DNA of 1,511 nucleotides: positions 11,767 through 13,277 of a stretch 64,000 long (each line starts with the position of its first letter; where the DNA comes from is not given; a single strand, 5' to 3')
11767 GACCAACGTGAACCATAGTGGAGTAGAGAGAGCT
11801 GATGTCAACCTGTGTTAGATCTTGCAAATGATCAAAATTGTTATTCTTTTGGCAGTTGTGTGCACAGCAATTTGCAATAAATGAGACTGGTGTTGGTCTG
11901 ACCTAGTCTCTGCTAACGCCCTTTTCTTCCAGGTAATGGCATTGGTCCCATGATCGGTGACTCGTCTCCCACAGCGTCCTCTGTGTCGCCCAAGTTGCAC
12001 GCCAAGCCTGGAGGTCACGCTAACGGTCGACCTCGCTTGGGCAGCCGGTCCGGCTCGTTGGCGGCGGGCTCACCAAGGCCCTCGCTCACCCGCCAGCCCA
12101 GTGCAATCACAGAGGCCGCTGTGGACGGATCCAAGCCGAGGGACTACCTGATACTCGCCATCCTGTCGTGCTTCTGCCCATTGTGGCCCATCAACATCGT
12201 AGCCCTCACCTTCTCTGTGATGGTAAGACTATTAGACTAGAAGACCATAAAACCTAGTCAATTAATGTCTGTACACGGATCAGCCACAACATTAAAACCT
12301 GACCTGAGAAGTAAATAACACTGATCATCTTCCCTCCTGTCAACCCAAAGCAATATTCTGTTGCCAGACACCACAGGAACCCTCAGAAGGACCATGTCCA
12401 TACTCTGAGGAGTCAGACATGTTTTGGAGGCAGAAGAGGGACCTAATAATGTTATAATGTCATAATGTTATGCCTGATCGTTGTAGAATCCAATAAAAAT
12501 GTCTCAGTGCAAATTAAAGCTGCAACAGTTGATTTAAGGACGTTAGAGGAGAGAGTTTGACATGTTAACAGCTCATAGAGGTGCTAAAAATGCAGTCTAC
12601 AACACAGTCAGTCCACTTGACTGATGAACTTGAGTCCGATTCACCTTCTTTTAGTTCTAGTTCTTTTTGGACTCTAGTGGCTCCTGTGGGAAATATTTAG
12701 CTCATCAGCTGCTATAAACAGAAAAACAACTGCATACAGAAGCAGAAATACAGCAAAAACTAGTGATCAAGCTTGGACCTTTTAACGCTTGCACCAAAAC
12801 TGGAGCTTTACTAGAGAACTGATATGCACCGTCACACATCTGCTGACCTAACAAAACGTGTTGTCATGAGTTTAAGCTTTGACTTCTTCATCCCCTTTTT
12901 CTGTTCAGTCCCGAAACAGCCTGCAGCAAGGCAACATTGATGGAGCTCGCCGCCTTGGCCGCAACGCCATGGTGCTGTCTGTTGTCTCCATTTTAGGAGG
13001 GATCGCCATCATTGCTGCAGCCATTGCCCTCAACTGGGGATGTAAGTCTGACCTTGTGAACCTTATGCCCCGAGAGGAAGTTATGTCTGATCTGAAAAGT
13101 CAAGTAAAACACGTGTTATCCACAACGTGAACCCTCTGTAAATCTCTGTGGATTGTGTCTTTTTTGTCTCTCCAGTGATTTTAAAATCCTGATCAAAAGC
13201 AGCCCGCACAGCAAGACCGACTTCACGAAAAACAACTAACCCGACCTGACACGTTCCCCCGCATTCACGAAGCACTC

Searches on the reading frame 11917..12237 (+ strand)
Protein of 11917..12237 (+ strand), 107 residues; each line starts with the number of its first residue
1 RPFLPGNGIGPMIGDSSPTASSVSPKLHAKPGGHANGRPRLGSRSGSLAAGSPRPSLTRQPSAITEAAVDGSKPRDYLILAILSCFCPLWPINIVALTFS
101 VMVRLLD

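Call 33: search_protein_families(library=pfam, proteins=[window:11917-12237:+], max_evalue=0.01)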
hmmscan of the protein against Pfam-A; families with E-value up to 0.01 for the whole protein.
window:11917-12237:+ (107 aa): 1 family
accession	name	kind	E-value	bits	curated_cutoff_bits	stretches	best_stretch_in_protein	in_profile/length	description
PF04505.17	CD225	-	6.1e-11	42.7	27.1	1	73-104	1-32/68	Interferon-induced transmembrane protein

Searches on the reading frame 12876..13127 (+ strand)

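Call 33: search_protein_families(library=pfam, proteins=[window:12876-13127:+], max_evalue=0.01)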
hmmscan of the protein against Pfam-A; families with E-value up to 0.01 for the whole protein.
window:12876-13127:+ (84 aa): 1 family
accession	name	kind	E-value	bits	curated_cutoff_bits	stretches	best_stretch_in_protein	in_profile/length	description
PF04505.17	CD225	-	1.5e-09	38.2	27.1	1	8-48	27-67/68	Interferon-induced transmembrane protein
